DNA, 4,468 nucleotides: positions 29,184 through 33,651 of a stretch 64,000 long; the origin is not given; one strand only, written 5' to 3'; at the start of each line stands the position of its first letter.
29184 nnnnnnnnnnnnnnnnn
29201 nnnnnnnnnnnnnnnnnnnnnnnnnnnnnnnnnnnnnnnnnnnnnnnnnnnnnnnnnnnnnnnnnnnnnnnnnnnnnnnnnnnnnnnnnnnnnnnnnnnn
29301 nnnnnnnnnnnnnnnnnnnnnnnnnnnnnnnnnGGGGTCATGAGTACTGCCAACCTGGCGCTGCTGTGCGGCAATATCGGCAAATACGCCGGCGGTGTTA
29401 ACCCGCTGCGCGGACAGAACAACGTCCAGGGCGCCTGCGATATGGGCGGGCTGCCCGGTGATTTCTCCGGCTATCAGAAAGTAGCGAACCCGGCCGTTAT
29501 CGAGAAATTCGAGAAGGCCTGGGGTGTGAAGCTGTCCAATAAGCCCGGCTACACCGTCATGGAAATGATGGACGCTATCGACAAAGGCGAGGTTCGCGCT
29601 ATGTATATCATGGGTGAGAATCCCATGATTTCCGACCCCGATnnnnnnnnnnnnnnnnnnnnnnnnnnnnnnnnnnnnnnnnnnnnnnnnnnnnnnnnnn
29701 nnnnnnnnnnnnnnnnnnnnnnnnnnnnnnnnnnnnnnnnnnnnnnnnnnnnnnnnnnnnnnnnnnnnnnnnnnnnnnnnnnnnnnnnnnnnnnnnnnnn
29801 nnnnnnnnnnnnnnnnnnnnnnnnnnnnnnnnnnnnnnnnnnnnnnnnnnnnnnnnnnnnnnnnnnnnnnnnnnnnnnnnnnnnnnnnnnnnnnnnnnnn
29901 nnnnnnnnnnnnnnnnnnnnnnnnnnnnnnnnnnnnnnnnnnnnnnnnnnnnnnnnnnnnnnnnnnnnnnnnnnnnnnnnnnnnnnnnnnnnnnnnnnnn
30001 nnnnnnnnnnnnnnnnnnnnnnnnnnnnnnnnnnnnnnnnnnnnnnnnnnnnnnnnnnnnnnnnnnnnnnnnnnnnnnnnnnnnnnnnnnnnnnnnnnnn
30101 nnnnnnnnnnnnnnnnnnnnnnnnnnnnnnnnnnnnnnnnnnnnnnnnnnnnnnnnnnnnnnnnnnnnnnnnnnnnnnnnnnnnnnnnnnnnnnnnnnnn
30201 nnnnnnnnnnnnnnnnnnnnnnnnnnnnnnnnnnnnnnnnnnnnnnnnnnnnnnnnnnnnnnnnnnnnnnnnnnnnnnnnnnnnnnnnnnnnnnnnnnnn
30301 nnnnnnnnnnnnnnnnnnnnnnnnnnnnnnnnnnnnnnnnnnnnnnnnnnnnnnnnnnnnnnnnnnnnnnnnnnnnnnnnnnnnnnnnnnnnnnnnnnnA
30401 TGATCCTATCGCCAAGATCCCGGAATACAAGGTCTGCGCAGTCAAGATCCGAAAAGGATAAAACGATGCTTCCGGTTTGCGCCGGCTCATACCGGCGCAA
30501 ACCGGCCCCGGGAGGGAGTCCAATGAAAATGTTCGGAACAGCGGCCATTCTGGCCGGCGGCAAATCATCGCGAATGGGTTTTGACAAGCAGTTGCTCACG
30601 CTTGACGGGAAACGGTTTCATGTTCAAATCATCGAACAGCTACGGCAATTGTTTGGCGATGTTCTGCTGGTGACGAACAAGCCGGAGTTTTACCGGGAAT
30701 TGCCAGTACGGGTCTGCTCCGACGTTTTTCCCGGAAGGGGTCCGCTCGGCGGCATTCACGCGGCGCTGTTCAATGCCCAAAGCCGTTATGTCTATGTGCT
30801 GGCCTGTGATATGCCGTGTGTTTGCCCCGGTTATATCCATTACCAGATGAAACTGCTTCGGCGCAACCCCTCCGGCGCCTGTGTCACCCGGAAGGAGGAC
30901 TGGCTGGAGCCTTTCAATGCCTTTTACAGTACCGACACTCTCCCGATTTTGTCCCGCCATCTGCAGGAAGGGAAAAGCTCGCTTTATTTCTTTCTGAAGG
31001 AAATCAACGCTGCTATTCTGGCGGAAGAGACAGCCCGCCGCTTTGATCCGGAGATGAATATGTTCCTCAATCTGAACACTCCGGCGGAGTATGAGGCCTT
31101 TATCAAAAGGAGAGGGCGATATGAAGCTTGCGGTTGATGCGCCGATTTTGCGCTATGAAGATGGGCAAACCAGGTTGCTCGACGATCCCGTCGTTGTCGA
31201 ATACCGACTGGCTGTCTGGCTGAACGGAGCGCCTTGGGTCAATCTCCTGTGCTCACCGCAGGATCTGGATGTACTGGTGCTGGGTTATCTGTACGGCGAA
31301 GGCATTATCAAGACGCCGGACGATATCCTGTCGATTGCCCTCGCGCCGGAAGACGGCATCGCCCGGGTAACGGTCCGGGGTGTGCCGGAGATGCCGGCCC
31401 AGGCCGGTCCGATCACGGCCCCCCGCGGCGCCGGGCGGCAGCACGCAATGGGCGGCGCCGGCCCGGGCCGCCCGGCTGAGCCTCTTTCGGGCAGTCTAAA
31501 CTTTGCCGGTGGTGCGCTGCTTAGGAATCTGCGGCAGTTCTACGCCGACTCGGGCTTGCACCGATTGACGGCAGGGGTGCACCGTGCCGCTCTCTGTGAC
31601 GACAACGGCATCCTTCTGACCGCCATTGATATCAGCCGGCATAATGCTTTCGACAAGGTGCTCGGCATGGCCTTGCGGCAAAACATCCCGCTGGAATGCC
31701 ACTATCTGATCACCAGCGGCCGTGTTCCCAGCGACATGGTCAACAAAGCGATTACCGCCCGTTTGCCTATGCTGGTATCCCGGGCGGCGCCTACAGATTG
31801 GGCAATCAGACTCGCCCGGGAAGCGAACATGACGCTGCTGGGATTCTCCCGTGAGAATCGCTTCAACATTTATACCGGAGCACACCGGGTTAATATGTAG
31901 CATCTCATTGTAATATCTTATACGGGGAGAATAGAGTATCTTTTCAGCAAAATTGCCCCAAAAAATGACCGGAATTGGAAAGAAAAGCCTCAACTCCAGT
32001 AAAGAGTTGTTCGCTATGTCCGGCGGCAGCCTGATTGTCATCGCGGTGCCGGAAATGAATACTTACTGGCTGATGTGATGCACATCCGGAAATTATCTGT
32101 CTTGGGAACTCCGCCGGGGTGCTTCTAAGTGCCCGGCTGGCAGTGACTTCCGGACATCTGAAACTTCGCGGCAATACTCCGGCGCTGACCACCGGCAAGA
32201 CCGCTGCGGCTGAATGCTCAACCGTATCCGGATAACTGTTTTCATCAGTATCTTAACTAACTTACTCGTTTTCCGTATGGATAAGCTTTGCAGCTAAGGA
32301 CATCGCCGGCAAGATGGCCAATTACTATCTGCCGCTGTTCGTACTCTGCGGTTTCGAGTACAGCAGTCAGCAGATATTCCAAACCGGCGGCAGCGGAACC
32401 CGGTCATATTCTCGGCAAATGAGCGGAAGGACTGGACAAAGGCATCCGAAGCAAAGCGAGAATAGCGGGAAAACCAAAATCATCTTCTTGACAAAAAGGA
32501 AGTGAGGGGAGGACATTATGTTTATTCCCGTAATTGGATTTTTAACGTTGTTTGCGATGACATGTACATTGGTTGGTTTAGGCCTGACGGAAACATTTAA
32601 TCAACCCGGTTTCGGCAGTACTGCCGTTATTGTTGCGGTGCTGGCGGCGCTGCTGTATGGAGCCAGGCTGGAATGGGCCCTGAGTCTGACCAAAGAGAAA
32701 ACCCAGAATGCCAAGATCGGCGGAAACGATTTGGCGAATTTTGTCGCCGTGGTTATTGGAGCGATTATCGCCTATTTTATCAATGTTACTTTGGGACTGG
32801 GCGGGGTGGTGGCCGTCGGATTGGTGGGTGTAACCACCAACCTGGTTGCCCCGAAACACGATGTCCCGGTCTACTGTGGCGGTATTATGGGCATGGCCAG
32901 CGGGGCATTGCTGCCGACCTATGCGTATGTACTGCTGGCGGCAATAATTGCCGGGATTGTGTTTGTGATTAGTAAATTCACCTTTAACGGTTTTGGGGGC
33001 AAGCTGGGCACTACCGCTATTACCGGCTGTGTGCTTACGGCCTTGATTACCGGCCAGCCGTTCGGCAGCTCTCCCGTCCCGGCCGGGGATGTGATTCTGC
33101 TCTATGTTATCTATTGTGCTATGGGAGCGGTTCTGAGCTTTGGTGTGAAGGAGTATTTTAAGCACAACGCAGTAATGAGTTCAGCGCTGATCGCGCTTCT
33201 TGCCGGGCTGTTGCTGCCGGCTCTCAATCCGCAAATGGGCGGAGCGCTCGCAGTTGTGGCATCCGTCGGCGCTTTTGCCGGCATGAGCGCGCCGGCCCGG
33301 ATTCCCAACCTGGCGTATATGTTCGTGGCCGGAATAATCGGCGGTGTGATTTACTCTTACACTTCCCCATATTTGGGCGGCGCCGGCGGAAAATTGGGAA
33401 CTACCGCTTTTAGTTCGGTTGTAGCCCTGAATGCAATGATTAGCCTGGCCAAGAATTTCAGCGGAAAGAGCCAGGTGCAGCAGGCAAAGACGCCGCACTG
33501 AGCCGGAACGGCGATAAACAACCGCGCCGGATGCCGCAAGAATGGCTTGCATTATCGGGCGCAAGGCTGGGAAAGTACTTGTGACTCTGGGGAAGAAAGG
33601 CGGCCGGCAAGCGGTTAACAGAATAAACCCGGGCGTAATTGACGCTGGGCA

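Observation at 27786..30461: Selenocysteine formate dehydrogenase FdhA mis-split into two ORFs; in-frame UGA plus SECIS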

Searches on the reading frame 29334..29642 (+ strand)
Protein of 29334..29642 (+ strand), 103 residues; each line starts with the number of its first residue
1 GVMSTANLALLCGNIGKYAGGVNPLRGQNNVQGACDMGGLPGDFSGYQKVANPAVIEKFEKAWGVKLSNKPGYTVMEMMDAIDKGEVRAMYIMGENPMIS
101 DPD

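Call 65: search_solved_structures(query=window:29334-29642:+, max_evalue=1e-8, show_alignments=5)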
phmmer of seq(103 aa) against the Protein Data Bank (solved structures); distinct sequences matched with E-value up to 1e-8: 20.
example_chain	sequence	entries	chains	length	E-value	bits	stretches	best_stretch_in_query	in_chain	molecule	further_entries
9wxb_B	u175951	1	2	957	3.5e-31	110.7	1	2-103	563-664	Formate dehydrogenase alpha subunit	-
1aa6_A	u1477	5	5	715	2.4e-30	108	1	2-102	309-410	FORMATE DEHYDROGENASE H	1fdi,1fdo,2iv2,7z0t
7qv7_S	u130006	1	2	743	2.6e-30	107.8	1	2-103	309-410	Hydrogen dependent carbon dioxide reductase subunit FdhF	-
6tg9_A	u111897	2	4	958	2.7e-30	107.8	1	2-103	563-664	Formate dehydrogenase subunit alpha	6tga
9t1s_L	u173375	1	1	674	6e-28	100.3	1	2-103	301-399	formate dehydrogenase (coenzyme F420)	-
7vw6_A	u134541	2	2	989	1.1e-25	93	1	8-103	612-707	Formate dehydrogenase | Tungsten-containing formate dehydrogenase alpha subunit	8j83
7e5z_A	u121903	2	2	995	1.1e-25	93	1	8-103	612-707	Formate dehydrogenase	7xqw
7bkb_D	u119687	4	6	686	6.5e-24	87.3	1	2-102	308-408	Formate dehydrogenase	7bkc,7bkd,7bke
8rqz_C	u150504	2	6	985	8.1e-24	87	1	5-99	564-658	Probable oxidoreductase YjgC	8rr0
9gzq_A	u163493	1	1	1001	8.3e-24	87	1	5-99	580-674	Probable oxidoreductase YjgC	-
9rk1_A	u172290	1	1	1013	3.1e-09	40.1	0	4-54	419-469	Formate dehydrogenase, alpha subunit, selenocysteine-containing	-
6sdr_A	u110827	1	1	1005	3.4e-09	40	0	4-54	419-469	Formate dehydrogenase, alpha subunit, selenocysteine-containing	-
8cm4_A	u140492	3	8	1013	3.4e-09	40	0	4-54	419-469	Formate dehydrogenase, alpha subunit, selenocysteine-containing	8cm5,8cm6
6sdv_A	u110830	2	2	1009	3.4e-09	40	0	4-54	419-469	Formate dehydrogenase, alpha subunit, selenocysteine-containing,Formate dehydrogenase, alp | Formate dehydrogenase, alpha subunit, selenocysteine-containing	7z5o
9rjy_A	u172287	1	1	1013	3.5e-09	40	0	4-54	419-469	Formate dehydrogenase, alpha subunit, selenocysteine-containing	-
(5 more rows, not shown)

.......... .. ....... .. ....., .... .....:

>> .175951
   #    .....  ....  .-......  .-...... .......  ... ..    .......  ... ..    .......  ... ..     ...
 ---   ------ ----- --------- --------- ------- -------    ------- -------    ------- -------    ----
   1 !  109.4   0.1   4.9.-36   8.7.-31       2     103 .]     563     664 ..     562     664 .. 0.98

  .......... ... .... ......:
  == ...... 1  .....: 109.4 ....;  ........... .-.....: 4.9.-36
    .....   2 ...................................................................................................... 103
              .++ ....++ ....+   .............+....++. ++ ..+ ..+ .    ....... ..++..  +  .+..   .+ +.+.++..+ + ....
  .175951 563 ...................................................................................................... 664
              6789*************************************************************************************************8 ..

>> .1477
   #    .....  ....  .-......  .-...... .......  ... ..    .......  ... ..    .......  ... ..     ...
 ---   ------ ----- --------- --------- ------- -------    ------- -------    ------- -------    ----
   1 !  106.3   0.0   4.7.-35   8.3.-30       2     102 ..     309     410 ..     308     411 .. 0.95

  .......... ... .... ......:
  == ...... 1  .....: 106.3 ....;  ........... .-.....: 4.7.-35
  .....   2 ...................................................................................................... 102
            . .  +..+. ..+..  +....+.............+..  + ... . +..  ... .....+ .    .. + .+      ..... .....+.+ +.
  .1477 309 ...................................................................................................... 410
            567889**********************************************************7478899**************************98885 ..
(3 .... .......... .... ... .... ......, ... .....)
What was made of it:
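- On Formate dehydrogenase alpha subunit (NCBIfam TIGR01591; Mo/W-bis-MGD FdhA/FdhF): Arg542 aligns with Arg333 (call 65).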

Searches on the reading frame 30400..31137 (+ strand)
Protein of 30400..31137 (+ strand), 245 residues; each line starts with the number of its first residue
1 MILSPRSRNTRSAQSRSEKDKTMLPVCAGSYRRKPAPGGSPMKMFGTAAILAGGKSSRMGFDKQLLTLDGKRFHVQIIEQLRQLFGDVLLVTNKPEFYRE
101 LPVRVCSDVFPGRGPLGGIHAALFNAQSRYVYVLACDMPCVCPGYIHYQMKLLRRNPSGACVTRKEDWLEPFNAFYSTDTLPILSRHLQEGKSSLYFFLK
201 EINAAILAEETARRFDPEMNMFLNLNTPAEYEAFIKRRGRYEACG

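Call 10: search_protein_families(library=pfam, proteins=[window:30400-31137:+])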
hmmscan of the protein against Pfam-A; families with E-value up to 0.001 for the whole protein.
window:30400-31137:+ (245 aa): 1 family
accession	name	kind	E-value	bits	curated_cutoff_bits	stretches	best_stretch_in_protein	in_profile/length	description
PF12804.13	NTP_transf_3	-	7.3e-35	120.9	27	1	48-192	1-150/160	MobA-like NTP transferase domain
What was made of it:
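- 30523..31137 (+): MobA-like NTP transferase (molybdopterin guanine dinucleotide synthesis). Pfam NTP_transf_3, 7e-35 (call 10).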

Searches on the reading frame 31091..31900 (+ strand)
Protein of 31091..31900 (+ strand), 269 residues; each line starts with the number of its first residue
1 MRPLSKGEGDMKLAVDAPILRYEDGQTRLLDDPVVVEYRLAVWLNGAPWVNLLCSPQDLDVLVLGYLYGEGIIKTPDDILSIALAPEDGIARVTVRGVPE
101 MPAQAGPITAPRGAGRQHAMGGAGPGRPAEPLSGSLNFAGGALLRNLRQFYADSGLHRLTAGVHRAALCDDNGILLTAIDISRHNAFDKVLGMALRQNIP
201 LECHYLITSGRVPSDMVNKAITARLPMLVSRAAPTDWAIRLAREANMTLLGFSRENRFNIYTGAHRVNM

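Call 10: search_protein_families(library=pfam, proteins=[window:31091-31900:+])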
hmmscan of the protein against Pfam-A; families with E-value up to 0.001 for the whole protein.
window:31091-31900:+ (269 aa): 1 family
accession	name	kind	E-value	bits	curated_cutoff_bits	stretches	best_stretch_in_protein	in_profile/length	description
PF02634.21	FdhD-NarQ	-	1.7e-62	211.7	27.2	1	35-267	1-236/237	FdhD/NarQ family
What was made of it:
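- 31121..31900 (+): FdhD, the sulfurtransferase needed to mature FDH. Pfam FdhD-NarQ (call 10).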

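Call 11: search_protein_families(library=ncbifam, proteins=[window:31091-31900:+])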
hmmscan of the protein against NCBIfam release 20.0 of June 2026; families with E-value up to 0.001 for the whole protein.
window:31091-31900:+ (269 aa): 2 families
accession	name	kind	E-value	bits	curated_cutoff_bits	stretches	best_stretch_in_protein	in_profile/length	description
TIGR00129.1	fdhD_narQ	equivalog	2.2e-50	171.3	140.9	1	32-267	3-235/237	formate dehydrogenase accessory sulfurtransferase FdhD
NF001943.0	PRK00724.1-2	equivalog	3.9e-50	170.4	269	2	137-268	140-273/274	formate dehydrogenase accessory sulfurtransferase FdhD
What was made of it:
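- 31121..31900 (+): TIGR00129, 171 bits against a cut-off of 141 (call 11).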

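Call 21: find_encoding_contigs(protein=window:31091-31900:+, flank=10000, max_places=6)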
Protein window:31091-31900:+ (269 aa): no gene with exactly this product is on record in the collection.

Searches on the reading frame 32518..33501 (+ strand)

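Call 10: search_protein_families(library=pfam, proteins=[window:32518-33501:+])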
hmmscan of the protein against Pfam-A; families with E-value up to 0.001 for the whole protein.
window:32518-33501:+ (327 aa): 0 families

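Call 11: search_protein_families(library=ncbifam, proteins=[window:32518-33501:+])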
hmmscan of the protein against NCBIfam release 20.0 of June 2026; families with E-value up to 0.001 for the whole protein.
window:32518-33501:+ (327 aa): 0 families

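Call 64: search_protein_families(library=pfam, max_evalue=5, proteins=[window:32518-33501:+])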
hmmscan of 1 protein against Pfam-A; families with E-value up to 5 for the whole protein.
window:32518-33501:+ (327 aa): 3 families
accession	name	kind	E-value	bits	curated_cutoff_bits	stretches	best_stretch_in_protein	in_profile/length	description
PF02517.21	Rce1-like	-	0.014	16.1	22.4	1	230-282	25-77/93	Type II CAAX prenyl endopeptidase Rce1-like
PF24202.1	DUF7427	-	0.099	13.2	27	1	193-236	16-59/79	Family of unknown function (DUF7427)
PF05818.17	TraT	-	0.3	11.3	31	1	202-272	66-140/214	Enterobacterial TraT complement resistance protein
